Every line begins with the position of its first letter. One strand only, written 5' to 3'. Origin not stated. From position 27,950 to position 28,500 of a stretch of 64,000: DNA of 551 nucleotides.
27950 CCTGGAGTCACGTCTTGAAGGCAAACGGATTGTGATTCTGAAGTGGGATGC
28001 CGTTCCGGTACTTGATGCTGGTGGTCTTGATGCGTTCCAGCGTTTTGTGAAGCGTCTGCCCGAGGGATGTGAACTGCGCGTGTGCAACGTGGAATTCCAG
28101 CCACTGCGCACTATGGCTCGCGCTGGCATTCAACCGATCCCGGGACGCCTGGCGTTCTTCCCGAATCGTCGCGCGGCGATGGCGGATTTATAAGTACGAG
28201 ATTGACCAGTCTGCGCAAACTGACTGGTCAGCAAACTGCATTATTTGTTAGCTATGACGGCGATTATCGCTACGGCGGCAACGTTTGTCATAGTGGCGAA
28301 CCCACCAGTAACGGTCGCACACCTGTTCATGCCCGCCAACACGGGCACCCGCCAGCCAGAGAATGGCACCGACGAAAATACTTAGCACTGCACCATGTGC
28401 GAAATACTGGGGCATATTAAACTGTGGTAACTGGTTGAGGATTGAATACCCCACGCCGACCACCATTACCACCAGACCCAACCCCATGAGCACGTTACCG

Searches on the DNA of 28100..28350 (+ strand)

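Call 47: search_dna_similar(query=window:28150-28290:+, collection=ecoli_genomes, mode=near, max_rows=30, rows=spread)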
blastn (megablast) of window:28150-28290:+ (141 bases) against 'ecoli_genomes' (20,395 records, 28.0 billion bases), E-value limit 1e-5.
Records with a match: 5424; places in all: 5430; records where one place covers at least 80% of the query: 5424.
Genomes with a match: 5422 of 5426; with a place that covers at least 80% of the query: 5422. Places per genome that has any: lowest 1, median 1, highest 3. On chromosomes: 5417 places; on plasmids: 13.
Best place of each record, by identity: >=99% 4090; 95-99% 1333; 80-90% 1.
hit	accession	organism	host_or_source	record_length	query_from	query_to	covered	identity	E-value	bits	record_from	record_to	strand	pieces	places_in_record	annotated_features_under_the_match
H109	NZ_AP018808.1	Escherichia coli strain E2865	Bos taurus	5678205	1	141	100%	99.3%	3e-65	255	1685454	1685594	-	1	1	dauA: C4-dicarboxylic acid transporter DauA | ychH: stress-induced protein YchH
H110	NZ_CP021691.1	Escherichia coli strain AR_0151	missing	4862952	1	141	100%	99.3%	3e-65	255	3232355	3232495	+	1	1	dauA: C4-dicarboxylic acid transporter DauA | ychH: stress-induced protein YchH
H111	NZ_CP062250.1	Escherichia coli strain AML002_par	not applicable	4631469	1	141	100%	99.3%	3e-65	255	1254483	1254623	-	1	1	dauA: C4-dicarboxylic acid transporter DauA | ychH: stress-induced protein YchH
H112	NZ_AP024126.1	Escherichia coli strain NS-NP030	Bos taurus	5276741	1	141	100%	99.3%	3e-65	255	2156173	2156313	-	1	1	dauA: C4-dicarboxylic acid transporter DauA | ychH: stress-induced protein YchH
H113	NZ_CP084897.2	Escherichia coli strain gb37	laboratory experiment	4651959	1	141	100%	99.3%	3e-65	255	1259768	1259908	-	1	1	dauA: C4-dicarboxylic acid transporter DauA | ychH: stress-induced protein YchH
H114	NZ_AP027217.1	Escherichia coli strain JNE170426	Homo sapiens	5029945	1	141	100%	99.3%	3e-65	255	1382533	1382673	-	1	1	dauA: C4-dicarboxylic acid transporter DauA | ychH: stress-induced protein YchH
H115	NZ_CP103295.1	Escherichia coli strain 2e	Homo sapiens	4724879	1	141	100%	99.3%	3e-65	255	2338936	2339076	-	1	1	dauA: C4-dicarboxylic acid transporter DauA | ychH: stress-induced protein YchH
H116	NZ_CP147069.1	Escherichia coli strain JKHS004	hospital wastewater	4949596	1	141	100%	99.3%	3e-65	255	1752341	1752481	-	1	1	dauA: C4-dicarboxylic acid transporter DauA | ychH: stress-induced protein YchH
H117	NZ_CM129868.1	Escherichia coli strain PO06021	seawater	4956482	1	141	100%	99.3%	3e-65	255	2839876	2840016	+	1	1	dauA: C4-dicarboxylic acid transporter DauA | ychH: stress-induced protein YchH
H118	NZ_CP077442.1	Escherichia coli O111:H8 strain SF4-1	Face Flies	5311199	1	141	100%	99.3%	3e-65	255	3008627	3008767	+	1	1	dauA: C4-dicarboxylic acid transporter DauA | ychH: stress-induced protein YchH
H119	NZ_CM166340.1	Escherichia coli strain CH10982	Homo sapiens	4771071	1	141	100%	99.3%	3e-65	255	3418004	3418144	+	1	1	dauA: C4-dicarboxylic acid transporter DauA | ychH: stress-induced protein YchH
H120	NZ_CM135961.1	Escherichia coli strain YZ3E2001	Chicken feces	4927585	1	141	100%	99.3%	3e-65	255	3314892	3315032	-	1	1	dauA: C4-dicarboxylic acid transporter DauA | ychH: stress-induced protein YchH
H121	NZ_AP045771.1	Escherichia coli strain 23CRST012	Homo sapiens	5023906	1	141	100%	99.3%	3e-65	255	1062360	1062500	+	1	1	dauA: C4-dicarboxylic acid transporter DauA | ychH: stress-induced protein YchH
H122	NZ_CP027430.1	Escherichia coli strain AS19-RrmA-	not applicable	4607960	3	141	99%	99.3%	4e-64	252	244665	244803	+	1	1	ychH: stress-induced protein YchH | dauA: C4-dicarboxylic acid transporter DauA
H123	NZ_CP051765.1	Escherichia coli strain SCU-113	Homo sapiens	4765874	3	141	99%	99.3%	4e-64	252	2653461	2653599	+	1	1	ychH: stress-induced protein YchH | dauA: C4-dicarboxylic acid transporter DauA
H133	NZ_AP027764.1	Escherichia coli strain 2017-02-2CC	Homo sapiens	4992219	3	141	99%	97.8%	8e-61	241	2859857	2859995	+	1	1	ychH: stress-induced protein YchH | dauA: C4-dicarboxylic acid transporter DauA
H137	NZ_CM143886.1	Escherichia coli strain E17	Homo sapiens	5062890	3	141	99%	96.4%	2e-57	230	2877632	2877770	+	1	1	ychH: stress-induced protein YchH | dauA: C4-dicarboxylic acid transporter DauA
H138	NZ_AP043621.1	Escherichia coli strain AST215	Homo sapiens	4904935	6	141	96%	87.7%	2e-37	163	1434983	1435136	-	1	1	ychH: stress-induced protein YchH | dauA: C4-dicarboxylic acid transporter DauA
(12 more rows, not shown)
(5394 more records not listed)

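Call 52: get_annotated_region(hit=H138, flank=60)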
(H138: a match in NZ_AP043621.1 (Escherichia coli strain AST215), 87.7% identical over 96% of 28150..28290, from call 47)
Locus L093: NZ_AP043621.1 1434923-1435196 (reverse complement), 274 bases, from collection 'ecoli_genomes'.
description: Escherichia coli strain AST215 chromosome, complete genome
organism: Escherichia coli strain AST215 (NCBI taxid 562)
replicon: chromosome; assembly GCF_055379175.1
host: Homo sapiens; source: -; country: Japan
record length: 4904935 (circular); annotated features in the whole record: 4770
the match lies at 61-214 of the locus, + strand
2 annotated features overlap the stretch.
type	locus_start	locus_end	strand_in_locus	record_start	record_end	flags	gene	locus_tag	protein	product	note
CDS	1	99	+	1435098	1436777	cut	dauA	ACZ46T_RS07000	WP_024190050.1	C4-dicarboxylic acid transporter DauA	-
CDS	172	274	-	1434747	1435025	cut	ychH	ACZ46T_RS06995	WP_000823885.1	stress-induced protein YchH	-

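Call 53: get_annotated_region(hit=H137, flank=60)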
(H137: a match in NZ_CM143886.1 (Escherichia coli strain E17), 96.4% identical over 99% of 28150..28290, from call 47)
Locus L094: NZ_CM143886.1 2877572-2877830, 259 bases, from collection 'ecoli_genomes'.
description: Escherichia coli strain E17 chromosome, whole genome shotgun sequence
organism: Escherichia coli strain E17 (NCBI taxid 562)
replicon: chromosome; assembly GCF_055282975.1
host: Homo sapiens; source: urine sample; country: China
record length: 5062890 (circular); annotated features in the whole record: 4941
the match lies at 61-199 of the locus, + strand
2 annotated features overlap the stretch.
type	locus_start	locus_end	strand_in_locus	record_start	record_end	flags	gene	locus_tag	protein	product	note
CDS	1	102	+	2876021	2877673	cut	dauA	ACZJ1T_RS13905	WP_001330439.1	C4-dicarboxylic acid transporter DauA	-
CDS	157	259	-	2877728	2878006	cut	ychH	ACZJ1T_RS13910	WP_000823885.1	stress-induced protein YchH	-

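Call 54: get_annotated_region(hit=H133, flank=60)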
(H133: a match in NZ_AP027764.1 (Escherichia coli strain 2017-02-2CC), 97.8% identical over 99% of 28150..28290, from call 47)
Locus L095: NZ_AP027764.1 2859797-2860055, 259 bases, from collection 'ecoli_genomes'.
description: Escherichia coli strain 2017-02-2CC chromosome, complete genome
organism: Escherichia coli strain 2017-02-2CC (NCBI taxid 562)
replicon: chromosome; assembly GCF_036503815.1
host: Homo sapiens; source: feces; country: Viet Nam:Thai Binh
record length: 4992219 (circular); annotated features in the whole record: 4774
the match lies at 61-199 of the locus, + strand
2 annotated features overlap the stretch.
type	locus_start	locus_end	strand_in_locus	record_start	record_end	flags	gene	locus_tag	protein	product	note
CDS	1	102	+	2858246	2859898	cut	dauA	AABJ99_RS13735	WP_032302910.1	C4-dicarboxylic acid transporter DauA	-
CDS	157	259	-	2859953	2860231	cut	ychH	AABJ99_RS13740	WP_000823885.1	stress-induced protein YchH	-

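Call 60: search_rna_families(source=window, start=28100, end=28350, threshold=evalue, max_evalue=10)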
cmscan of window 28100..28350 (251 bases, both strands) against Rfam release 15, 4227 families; matches with E-value up to 10: 2.
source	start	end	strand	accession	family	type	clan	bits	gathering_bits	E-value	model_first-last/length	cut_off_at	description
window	28117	28180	-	RF03917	mir-4449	Gene; miRNA;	-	16.6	71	3.8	1-69/69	no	mir-4449 microRNA precursor family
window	28146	28184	+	RF02939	COG2908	Cis-reg;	-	10.9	58.7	6.5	1-45/45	no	COG2908 RNA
